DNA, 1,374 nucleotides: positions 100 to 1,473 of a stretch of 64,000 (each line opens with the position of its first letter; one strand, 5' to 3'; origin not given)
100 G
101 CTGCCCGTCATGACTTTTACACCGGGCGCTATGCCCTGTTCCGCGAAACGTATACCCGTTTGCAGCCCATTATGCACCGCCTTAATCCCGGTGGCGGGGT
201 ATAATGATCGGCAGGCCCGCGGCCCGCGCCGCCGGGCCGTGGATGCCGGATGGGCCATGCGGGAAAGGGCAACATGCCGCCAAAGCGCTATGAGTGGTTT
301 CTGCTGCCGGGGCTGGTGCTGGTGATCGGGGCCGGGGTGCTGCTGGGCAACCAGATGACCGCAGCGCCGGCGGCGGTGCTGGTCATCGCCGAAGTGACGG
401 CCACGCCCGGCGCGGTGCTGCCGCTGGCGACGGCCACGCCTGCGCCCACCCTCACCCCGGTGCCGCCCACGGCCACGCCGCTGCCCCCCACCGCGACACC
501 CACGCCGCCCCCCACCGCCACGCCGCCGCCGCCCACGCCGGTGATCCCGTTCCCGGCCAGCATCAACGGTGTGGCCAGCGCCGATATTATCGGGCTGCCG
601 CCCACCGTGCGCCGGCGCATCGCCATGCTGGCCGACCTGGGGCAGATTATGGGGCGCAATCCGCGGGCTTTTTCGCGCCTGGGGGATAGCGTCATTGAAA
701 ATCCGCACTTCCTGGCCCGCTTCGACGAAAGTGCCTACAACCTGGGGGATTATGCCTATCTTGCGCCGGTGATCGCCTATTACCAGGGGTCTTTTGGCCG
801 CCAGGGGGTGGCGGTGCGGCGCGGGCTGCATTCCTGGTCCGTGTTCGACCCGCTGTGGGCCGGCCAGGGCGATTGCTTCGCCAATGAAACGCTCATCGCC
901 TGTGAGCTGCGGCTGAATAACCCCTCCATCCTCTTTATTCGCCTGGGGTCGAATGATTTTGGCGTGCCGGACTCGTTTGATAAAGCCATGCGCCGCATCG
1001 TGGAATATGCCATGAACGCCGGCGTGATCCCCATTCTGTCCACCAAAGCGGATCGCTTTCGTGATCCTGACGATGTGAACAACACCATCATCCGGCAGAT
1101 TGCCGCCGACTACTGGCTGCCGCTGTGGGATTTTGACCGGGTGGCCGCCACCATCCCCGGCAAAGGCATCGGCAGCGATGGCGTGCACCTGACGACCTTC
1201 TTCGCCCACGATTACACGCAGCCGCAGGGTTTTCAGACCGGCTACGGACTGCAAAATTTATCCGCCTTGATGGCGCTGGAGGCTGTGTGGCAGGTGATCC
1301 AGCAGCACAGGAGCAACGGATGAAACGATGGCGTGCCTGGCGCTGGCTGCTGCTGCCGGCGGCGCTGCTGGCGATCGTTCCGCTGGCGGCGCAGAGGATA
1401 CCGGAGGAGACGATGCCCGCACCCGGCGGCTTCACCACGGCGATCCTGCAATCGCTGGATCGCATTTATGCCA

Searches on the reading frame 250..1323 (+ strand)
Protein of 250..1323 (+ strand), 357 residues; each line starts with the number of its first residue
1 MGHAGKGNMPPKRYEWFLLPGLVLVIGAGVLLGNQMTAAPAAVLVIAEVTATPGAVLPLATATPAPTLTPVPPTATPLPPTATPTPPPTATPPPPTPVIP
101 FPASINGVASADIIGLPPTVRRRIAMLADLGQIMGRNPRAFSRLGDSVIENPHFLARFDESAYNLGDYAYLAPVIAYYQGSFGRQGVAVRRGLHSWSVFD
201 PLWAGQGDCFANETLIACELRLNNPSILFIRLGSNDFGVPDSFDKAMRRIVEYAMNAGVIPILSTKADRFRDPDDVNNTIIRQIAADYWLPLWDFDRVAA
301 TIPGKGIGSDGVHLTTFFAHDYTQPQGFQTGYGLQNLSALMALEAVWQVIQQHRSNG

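Call 3: search_protein_families(library=pfam, proteins=[window:250-1323:+], max_evalue=0.01)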
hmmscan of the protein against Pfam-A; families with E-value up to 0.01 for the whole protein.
window:250-1323:+ (357 aa): 1 family
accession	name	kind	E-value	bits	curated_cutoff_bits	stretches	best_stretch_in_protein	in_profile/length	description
PF13472.12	Lipase_GDSL_2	-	2.2e-05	25.5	32.9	1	144-315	2-172/178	GDSL-like Lipase/Acylhydrolase family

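Call 63: search_protein_families(library=padloc, alignment_id=A6, max_evalue=0.00001)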
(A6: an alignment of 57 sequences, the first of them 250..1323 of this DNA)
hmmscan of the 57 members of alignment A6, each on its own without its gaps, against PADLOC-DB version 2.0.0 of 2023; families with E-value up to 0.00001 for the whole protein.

A. member 1, window:250-1323:+ (357 aa): 0 families

B. families by the number of members that match (of 57 scanned): 5 families
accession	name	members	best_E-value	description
PDLC03961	ShosA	1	3.4e-67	-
PDLC03927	PsyrA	1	1.9e-36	-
PDLC02997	ShosA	1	8.8e-21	-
PDLC02865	DpdF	1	8.9e-17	DpdF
PDLC04647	PDC-M43B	1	4.2e-07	-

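Call 64: search_protein_families(library=pfam, alignment_id=A6, max_evalue=1e-8)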
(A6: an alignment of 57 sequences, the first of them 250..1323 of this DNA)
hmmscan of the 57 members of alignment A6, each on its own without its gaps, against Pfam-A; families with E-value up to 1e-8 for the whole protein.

A. member 1, window:250-1323:+ (357 aa): 0 families

B. families by the number of members that match (of 57 scanned): 74 families (the first 25 are shown)
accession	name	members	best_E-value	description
PF00709.27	Adenylsucc_synt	1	9e-166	Adenylosuccinate synthetase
PF01131.25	Topoisom_bac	1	1.8e-113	DNA topoisomerase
PF00120.29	Gln-synt_C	1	4e-112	Glutamine synthetase, catalytic domain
PF00425.24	Chorismate_bind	1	5.5e-95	chorismate binding enzyme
PF00591.27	Glycos_transf_3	1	3.3e-88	Glycosyl transferase family, a/b domain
PF03023.19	MurJ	1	4.1e-84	Lipid II flippase MurJ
PF00290.26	Trp_syntA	1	2.9e-82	Tryptophan synthase alpha chain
PF01098.24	FTSW_RODA_SPOVE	1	1.3e-76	Cell cycle protein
PF02481.21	DNA_processg_A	1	5.2e-76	DNA recombination-mediator protein A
PF00448.28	SRP54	1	8.6e-72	SRP54-type protein, GTPase domain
PF00117.34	GATase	1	1e-57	Glutamine amidotransferase class-I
PF01220.24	DHquinase_II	1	1.1e-57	Dehydroquinase class II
PF00300.27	His_Phos_1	1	8e-53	Histidine phosphatase superfamily (branch 1)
PF00696.33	AA_kinase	1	1.1e-45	Amino acid kinase family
PF03781.23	FGE-sulfatase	1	2.7e-44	Sulfatase-modifying factor enzyme 1-like domain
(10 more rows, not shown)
